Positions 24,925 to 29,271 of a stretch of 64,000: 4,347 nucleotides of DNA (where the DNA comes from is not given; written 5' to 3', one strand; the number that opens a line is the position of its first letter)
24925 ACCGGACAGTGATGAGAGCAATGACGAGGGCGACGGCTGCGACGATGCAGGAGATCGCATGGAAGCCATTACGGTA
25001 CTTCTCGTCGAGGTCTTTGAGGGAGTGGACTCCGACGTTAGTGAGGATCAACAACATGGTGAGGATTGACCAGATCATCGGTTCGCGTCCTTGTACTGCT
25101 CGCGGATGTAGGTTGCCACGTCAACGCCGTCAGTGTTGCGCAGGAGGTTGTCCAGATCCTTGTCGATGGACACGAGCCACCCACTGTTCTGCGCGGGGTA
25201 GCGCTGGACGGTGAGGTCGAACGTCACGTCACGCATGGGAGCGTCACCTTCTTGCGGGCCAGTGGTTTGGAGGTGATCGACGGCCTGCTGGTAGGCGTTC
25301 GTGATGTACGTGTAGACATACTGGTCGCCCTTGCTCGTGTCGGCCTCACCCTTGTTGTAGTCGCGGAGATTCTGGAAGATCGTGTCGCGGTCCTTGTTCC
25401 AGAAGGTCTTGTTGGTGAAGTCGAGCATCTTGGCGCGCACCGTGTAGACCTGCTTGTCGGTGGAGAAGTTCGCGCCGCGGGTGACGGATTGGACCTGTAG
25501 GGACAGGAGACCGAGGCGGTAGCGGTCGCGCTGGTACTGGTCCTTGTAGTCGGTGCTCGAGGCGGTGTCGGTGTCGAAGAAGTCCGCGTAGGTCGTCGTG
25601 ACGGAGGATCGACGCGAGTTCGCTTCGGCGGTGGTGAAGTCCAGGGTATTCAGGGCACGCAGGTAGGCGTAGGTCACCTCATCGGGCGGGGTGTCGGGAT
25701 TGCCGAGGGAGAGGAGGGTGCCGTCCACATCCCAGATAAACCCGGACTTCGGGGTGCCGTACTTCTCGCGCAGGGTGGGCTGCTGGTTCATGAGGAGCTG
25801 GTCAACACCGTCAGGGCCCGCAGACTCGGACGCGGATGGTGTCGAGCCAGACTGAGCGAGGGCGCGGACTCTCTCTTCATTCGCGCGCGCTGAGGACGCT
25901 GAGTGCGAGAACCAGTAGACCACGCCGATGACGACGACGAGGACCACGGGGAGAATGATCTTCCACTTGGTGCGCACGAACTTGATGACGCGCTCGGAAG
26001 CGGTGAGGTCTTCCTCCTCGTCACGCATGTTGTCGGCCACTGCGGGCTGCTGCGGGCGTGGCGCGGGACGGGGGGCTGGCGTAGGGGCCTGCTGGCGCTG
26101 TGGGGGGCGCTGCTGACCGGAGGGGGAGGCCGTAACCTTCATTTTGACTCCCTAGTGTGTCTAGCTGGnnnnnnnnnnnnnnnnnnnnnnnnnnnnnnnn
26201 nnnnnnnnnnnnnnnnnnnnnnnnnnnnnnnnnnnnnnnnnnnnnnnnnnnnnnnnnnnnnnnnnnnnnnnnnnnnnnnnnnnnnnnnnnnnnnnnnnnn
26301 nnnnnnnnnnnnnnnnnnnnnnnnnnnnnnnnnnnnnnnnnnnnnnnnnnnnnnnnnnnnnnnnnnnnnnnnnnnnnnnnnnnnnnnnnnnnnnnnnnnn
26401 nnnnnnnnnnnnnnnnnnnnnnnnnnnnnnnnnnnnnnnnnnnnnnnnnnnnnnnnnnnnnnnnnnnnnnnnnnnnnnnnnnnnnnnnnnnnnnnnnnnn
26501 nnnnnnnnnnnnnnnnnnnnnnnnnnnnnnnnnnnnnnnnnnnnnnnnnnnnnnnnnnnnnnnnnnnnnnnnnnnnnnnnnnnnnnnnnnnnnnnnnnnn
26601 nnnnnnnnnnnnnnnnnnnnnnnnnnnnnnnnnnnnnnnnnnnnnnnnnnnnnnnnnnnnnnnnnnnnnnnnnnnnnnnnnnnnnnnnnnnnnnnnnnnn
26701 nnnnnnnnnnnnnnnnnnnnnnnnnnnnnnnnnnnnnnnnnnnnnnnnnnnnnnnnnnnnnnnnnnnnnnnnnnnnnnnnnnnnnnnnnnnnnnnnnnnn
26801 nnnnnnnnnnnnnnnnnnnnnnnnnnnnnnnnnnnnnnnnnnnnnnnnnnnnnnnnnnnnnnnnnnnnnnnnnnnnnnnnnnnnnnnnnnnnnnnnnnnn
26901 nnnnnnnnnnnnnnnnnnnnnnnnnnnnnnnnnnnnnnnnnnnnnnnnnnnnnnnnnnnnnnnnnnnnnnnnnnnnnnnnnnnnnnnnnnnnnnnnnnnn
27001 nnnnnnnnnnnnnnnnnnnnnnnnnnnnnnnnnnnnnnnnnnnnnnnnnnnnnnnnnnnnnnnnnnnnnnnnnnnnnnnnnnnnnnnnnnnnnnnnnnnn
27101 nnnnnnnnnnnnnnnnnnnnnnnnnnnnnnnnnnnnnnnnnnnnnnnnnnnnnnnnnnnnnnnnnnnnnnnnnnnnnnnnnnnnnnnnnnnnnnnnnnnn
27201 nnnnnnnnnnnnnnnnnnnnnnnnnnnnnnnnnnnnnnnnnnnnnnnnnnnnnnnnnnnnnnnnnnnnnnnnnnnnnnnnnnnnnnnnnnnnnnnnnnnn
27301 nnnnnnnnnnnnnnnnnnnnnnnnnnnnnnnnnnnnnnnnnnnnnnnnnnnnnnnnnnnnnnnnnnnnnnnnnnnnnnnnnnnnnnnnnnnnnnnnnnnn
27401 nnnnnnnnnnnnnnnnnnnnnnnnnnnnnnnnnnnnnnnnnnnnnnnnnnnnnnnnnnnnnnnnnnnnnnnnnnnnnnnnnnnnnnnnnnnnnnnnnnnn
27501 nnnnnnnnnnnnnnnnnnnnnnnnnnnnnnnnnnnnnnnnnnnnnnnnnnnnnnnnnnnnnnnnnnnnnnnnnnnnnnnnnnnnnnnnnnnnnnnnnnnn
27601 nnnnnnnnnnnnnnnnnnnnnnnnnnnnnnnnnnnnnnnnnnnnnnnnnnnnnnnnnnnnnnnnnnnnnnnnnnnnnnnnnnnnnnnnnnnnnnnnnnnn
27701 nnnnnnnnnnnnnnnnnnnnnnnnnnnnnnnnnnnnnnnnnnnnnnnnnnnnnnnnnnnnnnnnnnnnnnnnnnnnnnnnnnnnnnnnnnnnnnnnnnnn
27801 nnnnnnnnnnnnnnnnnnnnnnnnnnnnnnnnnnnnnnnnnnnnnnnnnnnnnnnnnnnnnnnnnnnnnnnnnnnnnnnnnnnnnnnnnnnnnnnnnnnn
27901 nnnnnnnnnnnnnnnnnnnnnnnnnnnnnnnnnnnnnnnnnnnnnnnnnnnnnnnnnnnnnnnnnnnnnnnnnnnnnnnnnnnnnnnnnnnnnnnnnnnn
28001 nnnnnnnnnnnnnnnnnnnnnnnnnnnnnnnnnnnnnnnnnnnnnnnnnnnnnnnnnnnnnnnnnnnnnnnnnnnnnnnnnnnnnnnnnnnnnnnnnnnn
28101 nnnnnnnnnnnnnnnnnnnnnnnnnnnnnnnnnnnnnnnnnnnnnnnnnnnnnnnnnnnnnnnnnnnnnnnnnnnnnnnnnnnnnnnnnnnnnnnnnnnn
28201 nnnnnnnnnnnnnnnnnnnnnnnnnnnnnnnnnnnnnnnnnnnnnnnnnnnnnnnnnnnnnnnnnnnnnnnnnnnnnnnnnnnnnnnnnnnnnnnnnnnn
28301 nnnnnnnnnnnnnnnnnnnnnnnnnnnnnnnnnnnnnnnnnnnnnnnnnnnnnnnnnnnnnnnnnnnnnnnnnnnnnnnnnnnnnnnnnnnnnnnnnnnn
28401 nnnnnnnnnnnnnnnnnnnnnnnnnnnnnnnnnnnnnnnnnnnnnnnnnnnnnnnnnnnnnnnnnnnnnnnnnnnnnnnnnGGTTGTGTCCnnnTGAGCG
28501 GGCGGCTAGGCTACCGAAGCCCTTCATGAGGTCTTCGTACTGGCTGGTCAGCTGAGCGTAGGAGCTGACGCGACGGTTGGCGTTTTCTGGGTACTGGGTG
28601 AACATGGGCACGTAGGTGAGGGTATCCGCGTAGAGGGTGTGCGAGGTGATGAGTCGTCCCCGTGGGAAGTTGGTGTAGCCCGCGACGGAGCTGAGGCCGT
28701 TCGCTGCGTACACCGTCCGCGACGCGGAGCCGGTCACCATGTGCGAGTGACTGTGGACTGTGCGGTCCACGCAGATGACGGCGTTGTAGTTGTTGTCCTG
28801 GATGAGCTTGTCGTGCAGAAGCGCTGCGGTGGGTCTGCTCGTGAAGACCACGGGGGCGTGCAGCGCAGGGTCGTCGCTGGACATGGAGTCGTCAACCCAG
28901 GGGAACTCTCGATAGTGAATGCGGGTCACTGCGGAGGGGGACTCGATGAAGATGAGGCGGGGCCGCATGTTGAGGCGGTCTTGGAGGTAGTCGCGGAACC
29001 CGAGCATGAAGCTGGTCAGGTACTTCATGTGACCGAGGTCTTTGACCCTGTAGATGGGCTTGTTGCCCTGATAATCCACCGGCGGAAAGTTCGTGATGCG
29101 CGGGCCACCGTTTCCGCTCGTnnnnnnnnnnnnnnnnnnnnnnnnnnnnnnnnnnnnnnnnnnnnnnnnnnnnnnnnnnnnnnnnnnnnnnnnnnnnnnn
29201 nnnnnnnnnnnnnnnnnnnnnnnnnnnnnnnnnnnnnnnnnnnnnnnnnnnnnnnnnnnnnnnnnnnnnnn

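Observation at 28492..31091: Two adjacent TadZ/CpaE-like pseudo-ATPases inside the T4SS core, with a third copy at 61845..63206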

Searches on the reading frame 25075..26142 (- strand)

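Call 9: search_protein_families(library=pfam, proteins=[window:25075-26142:-], max_evalue=0.01)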
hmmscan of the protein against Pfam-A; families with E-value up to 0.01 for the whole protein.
window:25075-26142:- (355 aa): 0 families

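Call 55: search_protein_families(library=phrogs, proteins=[window:25075-26142:-], max_evalue=0.01)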
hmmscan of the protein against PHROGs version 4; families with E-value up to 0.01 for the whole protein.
window:25075-26142:- (355 aa): 1 family
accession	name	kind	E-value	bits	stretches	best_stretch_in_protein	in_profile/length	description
phrog_27340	-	unknown function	0.0033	18.8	1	210-287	11-90/97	-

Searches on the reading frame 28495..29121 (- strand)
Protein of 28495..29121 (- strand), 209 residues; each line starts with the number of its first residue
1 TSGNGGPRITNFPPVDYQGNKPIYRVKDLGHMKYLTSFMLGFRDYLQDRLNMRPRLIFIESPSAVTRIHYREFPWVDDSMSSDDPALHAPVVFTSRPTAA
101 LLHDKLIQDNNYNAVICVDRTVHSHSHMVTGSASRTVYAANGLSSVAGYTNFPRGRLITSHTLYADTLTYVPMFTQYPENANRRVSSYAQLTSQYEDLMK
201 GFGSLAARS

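Call 92: search_solved_structures(query=A9, max_evalue=10, show_alignments=3)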
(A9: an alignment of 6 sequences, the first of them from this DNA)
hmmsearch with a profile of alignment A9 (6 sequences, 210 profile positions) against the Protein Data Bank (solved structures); distinct sequences matched with E-value up to 10: 1.
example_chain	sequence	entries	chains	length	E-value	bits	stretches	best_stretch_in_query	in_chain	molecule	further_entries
3o6u_A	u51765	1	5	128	0.72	12.6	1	54-98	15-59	uncharacterized protein CPE2226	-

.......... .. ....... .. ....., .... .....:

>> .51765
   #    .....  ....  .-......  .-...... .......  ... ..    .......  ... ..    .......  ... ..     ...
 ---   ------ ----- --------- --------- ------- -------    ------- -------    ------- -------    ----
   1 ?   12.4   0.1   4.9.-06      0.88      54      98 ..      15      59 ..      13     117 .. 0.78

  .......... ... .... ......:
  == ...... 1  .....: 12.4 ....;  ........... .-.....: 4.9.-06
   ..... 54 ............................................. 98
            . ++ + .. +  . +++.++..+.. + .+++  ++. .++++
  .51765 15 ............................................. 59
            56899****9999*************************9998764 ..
